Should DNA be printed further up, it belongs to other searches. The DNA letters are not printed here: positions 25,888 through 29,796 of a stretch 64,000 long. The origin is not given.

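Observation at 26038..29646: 1202-aa surface protein built from a lamin-tail domain and about seven tandem OB-fold-like modules, with no nuclease domain: a candidate extracellular DNA-capture protein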

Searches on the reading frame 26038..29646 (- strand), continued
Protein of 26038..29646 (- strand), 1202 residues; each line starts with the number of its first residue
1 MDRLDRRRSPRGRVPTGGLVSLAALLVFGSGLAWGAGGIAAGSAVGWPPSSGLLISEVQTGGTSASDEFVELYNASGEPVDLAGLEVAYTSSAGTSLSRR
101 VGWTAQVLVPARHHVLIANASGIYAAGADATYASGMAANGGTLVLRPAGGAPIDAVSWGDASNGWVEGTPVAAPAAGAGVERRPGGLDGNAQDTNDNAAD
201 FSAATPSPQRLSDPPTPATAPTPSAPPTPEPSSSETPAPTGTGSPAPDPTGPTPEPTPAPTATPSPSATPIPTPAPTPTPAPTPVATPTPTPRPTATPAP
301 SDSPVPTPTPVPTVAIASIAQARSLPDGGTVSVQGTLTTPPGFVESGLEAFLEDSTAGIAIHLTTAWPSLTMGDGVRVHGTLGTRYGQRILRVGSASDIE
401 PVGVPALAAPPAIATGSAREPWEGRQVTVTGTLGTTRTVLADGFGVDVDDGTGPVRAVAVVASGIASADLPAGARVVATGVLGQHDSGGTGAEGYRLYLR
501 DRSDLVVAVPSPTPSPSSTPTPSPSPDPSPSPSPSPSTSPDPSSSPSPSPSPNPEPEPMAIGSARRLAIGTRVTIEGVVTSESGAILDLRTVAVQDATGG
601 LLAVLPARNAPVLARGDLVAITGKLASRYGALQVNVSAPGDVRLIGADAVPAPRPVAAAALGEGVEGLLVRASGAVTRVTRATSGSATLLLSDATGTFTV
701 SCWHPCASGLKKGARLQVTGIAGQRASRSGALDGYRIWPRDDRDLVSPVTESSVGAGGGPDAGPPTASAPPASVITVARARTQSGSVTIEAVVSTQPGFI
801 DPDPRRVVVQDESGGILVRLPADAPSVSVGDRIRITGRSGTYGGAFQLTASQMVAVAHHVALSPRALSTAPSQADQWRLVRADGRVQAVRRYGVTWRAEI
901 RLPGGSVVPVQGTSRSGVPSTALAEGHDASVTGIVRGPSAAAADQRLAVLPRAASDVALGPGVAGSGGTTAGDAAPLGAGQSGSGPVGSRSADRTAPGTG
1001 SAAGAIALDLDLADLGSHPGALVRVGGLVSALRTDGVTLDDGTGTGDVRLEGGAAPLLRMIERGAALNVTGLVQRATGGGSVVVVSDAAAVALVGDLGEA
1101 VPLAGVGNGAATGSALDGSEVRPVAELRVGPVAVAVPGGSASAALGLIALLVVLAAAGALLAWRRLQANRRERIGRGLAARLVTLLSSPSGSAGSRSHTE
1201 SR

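Call 12: find_encoding_contigs(protein=P0100, flank=10000, max_places=2)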
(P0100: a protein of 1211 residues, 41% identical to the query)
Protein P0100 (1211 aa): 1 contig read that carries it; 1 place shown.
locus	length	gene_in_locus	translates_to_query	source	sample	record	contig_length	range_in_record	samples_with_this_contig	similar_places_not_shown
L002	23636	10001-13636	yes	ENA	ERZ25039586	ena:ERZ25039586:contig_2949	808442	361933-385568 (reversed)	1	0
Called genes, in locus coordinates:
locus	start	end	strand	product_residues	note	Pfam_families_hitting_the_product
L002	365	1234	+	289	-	PF00154:RecA_N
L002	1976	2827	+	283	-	PF11799:IMS_C (weak)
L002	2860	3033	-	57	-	-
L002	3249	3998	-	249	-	-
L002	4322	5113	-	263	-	-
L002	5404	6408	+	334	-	-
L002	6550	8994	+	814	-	PF07733:DNA_pol3_alpha, PF17657:DNA_pol3_finger, PF14579:HHH_6, PF01336:tRNA_anti-codon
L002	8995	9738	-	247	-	-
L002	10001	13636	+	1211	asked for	PF00932:LTD, PF01336:tRNA_anti-codon (faint)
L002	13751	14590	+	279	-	PF01048:PNP_UDP_1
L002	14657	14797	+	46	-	PF18930:DUF5679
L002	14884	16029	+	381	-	PF00480:ROK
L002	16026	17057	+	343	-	PF00044:Gp_dh_N, PF02800:Gp_dh_C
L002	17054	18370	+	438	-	PF00162:PGK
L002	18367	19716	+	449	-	PF03952:Enolase_N, PF00113:Enolase_C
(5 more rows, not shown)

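Call 13: find_encoding_contigs(protein=P0037, flank=10000, max_places=2)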
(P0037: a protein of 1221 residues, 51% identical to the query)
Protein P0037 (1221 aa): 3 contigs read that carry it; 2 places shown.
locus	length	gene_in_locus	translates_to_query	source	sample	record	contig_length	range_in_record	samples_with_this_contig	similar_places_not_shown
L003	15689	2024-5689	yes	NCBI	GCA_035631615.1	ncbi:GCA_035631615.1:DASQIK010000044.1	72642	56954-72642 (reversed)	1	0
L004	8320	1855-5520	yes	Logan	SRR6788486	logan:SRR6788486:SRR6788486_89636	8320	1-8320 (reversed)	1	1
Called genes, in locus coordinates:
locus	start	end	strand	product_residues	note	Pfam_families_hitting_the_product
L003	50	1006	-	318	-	-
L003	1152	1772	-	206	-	-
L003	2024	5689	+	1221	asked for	PF00932:LTD, PF01336:tRNA_anti-codon (faint)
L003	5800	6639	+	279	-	PF01048:PNP_UDP_1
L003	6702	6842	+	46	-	PF18930:DUF5679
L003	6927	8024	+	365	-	PF00480:ROK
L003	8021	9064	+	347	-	PF00044:Gp_dh_N, PF02800:Gp_dh_C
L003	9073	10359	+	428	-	PF00162:PGK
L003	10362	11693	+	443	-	PF03952:Enolase_N, PF00113:Enolase_C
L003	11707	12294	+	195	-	-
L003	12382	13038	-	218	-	PF01649:Ribosomal_S20p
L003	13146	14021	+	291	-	PF00892:EamA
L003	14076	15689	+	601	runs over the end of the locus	PF00009:GTP_EFTU, PF03144:GTP_EFTU_D2 (weak), PF00679:EFG_C, PF06421:LepA_C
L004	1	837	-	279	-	?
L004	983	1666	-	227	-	-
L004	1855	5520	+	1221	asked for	PF00932:LTD, PF01336:tRNA_anti-codon (faint)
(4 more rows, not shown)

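Call 16: search_solved_structures(query=A1, max_evalue=1, show_alignments=0)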
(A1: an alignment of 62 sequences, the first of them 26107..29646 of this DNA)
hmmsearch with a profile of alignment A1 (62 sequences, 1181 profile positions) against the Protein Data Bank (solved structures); distinct sequences matched with E-value up to 1: 23.
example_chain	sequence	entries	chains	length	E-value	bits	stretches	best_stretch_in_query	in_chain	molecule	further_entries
8zvk_A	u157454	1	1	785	1.4e-21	79.2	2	248-316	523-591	AaBgIC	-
6ncl_a0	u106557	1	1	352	0.00014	23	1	236-322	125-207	P14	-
9ufe_CA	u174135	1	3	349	0.00068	20.6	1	207-313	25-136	OCM3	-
3dm3_A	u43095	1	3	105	0.0017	19.3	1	586-639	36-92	Replication factor A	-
9m8m_H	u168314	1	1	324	0.0084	17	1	502-565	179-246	Photosynthetic reaction center subunit H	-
8c5y_B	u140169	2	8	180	0.01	16.7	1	1013-1085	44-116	RPA32 subunit of the hetero-oligomeric complex involved in homologous recombination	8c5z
8aas_B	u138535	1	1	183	0.011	16.7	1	1013-1085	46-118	RPA32 subunit of the hetero-oligomeric complex involved in homologous recombination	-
8aaj_B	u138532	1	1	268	0.023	15.6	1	1013-1085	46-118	RPA32 subunit of the hetero-oligomeric complex involved in homologous recombination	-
8oej_B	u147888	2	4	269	0.023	15.6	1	1013-1085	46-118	RPA32 subunit of the hetero-oligomeric complex involved in homologous recombination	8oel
9f26_C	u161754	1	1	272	0.024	15.5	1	1013-1085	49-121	RPA32 subunit of the hetero-oligomeric complex involved in homologous recombination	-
23px_A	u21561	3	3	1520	0.024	15.5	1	268-313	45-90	Putative lipoprotein AcfD homolog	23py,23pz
6mb3_E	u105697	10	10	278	0.03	15.2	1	189-305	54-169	Plasmodium falciparum recombinant shortened CSP | circumsporozoite protein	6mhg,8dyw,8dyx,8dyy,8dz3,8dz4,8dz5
8eh5_G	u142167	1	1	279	0.03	15.2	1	189-305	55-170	Circumsporozoite protein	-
9xbn_A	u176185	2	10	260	0.031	15.2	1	175-297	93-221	Eukaryotic peptide chain release factor GTP-binding subunit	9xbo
9xbk_A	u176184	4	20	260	0.031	15.2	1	175-297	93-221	Eukaryotic peptide chain release factor GTP-binding subunit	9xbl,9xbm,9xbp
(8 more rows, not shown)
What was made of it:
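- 26347..26640 (-): Residues 1003-1100: seventh OB module (C), acidic and nearest the membrane. Weak match to archaeal RPA32 in the PDB sequence search (call 16).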

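Call 29: find_related_loci(query=A1, collection=genome_contigs, flank=6000)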
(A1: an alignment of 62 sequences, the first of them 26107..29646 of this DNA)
Query A1 (1180 aa) in genome_contigs; peptide patterns used: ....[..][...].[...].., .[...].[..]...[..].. (x = any residue, [..] = any of these).
599 stretches matched a pattern (row limit reached: there are more); 533 encode a relative of the query (tblastn E <= 1e-3); the best 80 are kept; 80 distinct loci.
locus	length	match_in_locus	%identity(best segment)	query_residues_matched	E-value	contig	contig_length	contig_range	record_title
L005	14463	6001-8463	58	319-1139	0e+0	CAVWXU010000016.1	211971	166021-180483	MAG: uncultured Chloroflexia bacterium isolate MFD03726.bin.2.17 genome assembly, contig: contig_20117, whole genome sho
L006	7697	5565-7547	67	308-962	0e+0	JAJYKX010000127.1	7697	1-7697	MAG: Chloroflexi bacterium isolate DBS2-1.bin55 NODE_19010_length_7697_cov_5.407398, whole genome shotgun sequence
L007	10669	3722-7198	39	45-1114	0e+0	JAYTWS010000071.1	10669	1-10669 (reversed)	MAG: Chloroflexota bacterium isolate GFS_5822 GFS_5822_70, whole genome shotgun sequence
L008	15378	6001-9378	41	45-1131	0e+0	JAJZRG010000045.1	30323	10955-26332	MAG: Chloroflexi bacterium isolate SKS1.bin7 NODE_2615_length_30323_cov_5.722679, whole genome shotgun sequence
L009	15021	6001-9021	44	50-1086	0e+0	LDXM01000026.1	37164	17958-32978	MAG: Chloroflexi bacterium CSP1-4 XU10_C0026, whole genome shotgun sequence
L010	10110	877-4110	41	43-1106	8e-177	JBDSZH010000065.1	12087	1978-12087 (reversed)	MAG: Candidatus Limnocylindrales bacterium isolate cluster1_bin.81 k127_8471482, whole genome shotgun sequence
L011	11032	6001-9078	42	38-1093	1e-174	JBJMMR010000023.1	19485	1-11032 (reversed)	MAG: Chloroflexota bacterium isolate 12C16O_24h_100_P08_coass_bin_12 k141_2548301, whole genome shotgun sequence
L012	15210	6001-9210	39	53-1103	5e-174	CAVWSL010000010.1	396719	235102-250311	MAG: uncultured Chloroflexia bacterium isolate MFD05442.bin.2.58 genome assembly, contig: contig_37379, whole genome sho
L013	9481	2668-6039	39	4-1109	3e-166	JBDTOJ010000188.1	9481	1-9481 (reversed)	MAG: Chloroflexota bacterium isolate cluster3_bin.171 NODE_33841_length_9481_cov_11.245279, whole genome shotgun sequenc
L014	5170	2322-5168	41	51-945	5e-170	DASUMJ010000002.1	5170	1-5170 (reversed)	MAG TPA_asm: Candidatus Limnocylindrales bacterium isolate SMAG_U1568 k141_1373690, whole genome shotgun sequence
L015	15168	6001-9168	42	43-1104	6e-166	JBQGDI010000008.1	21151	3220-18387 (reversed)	MAG: Candidatus Limnocylindrales bacterium isolate FBaNitSoil1_24 FBaNitSoil1_contig8, whole genome shotgun sequence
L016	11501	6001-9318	42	39-1170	6e-163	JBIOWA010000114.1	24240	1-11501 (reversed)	MAG: Candidatus Limnocylindrales bacterium isolate MAG094 k127_2457260, whole genome shotgun sequence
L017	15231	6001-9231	40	43-1091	2e-161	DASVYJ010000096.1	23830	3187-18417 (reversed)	MAG TPA_asm: Candidatus Limnocylindrales bacterium isolate SMAG_U2599 k141_878015, whole genome shotgun sequence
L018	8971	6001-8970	43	35-1027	3e-161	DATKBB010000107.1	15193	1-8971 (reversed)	MAG TPA_asm: Candidatus Limnocylindria bacterium isolate SMAG_U14409 k141_159344, whole genome shotgun sequence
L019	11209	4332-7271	41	45-1099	9e-160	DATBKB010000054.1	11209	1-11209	MAG TPA_asm: Candidatus Limnocylindrales bacterium isolate SMAG_U3935 k141_4868544, whole genome shotgun sequence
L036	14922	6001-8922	41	45-1115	1e-104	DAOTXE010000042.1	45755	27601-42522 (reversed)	MAG TPA_asm: Chloroflexota bacterium isolate H2_222 k103_1386813, whole genome shotgun sequence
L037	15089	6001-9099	41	8-1115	4e-104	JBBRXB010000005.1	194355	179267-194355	MAG: Candidatus Limnocylindrales bacterium isolate La4_metabat2.136 La4_metabat2.136_K_1288986_L_194355_cov_21.0367, who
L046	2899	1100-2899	41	40-746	1e-101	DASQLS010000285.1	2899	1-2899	MAG TPA_asm: Candidatus Limnocylindrales bacterium isolate SMAG_U11944 k141_2396937, whole genome shotgun sequence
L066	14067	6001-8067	35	53-786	1e-86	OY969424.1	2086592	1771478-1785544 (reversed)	MAG: uncultured Chloroflexia bacterium isolate MFD06229.bin.c.1 genome assembly, chromosome: 1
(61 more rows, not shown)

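Call 30: predict_structure(alignment_id=A1)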
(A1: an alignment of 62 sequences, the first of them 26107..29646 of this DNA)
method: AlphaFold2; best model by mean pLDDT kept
length: 1180 residues; sequences in the alignment: 62
mean_pLDDT: 77.9   pTM: 0.39
mean pLDDT of the five models: 77.9, 77.3, 77.3, 75.7, 75.4
residues with pLDDT >= 90: 601; 70-90: 266; 50-70: 54; < 50: 259
segments of 3 or more residues with pLDDT < 50: 1-16, 30-46, 223-227, 229-289, 291-304, 489-492, 512-535, 537-552, 750-769, 962-1004, 1105-1141
pLDDT, mean of each block of 10 residues (from residue 1): 37 50 67 35 53 91 80 94 96 83 95 96 94 88 94 93 89 89 84 91 91 85 47 38 37 40 39 41 41 43 51 86 96 96 87 96 90 95 93 94 87 94 96 86 89 93 84 93 74 78 88 45 40 42 41 75 97 98 89 97 89 91 95 94 92 96 96 96 87 96 78 93 85 91 80 36 39 90 94 94 92 97 90 96 93 91 94 97 96 90 96 89 92 93 91 91 38 31 30 29 63 93 95 96 94 94 94 90 95 69 51 28 30 35 64 77 75 63
secondary structure, 60 per line:
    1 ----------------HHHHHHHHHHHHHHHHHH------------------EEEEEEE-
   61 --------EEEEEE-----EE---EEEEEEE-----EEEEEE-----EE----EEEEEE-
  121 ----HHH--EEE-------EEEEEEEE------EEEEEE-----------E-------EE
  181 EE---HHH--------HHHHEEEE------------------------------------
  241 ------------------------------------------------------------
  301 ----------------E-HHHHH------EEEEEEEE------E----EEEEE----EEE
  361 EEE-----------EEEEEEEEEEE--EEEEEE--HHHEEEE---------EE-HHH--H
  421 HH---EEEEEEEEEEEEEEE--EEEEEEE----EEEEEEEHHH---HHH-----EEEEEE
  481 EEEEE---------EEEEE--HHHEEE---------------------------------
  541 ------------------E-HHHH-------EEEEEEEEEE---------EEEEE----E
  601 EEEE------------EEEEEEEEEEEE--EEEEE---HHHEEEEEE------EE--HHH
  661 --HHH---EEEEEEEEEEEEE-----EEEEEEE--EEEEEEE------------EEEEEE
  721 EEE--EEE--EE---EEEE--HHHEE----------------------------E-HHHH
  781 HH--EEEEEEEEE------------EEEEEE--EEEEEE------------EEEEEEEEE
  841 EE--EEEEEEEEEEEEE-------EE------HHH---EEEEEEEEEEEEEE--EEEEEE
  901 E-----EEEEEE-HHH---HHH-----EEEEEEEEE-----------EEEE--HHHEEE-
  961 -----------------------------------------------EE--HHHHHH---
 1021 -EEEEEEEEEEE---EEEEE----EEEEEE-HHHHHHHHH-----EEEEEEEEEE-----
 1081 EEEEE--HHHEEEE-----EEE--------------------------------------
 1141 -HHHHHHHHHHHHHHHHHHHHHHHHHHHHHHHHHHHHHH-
elements in order (helices of 4 or more, strands of 3 or more residues): H17-34 E53-59 E69-74 E85-91 E97-102 E114-119 E130-132 E140-147 E154-159 E179-182 H197-200 E201-204 H319-323 E330-337 E349-353 E358-363 E375-385 E388-393 E399-402 E426-440 E443-449 E454-460 E475-485 E495-499 E505-507 H561-564 E572-581 E591-595 E600-604 E617-628 E631-635 E642-647 E669-681 E687-693 E696-702 E715-723 E726-728 E736-739 H777-782 E785-793 E806-811 E814-819 E832-842 E845-857 E879-892 E895-901 E907-912 E928-936 E948-951 E957-959 H1012-1017 E1022-1032 E1036-1040 E1045-1050 H1052-1060 E1066-1075 E1081-1085 E1091-1094 E1100-1102 H1142-1179
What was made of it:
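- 29512..29646 (-): Residues 1-45: basic n-region plus hydrophobic segment. This is a Sec-type signal peptide or an N-terminal anchor. Helix 17-34 in the model (call 30).
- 28117..28716 (-): Residues 311-510: OB pair 1 (A1 311-402, B1 403-510), acidic. All-beta, pLDDT mostly 84-96 per 10-residue block (call 30).
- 26041..26223 (-): Residues 1142-1202: C-terminal transmembrane helix (about 1142-1165) and Arg-rich cytoplasmic tail. No LPXTG, GlyGly-CTERM or PEP-CTERM motif is conserved. Helix 1142-1179 (call 30).
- Checked: All residues are accounted for by domains and disordered linkers (call 30).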
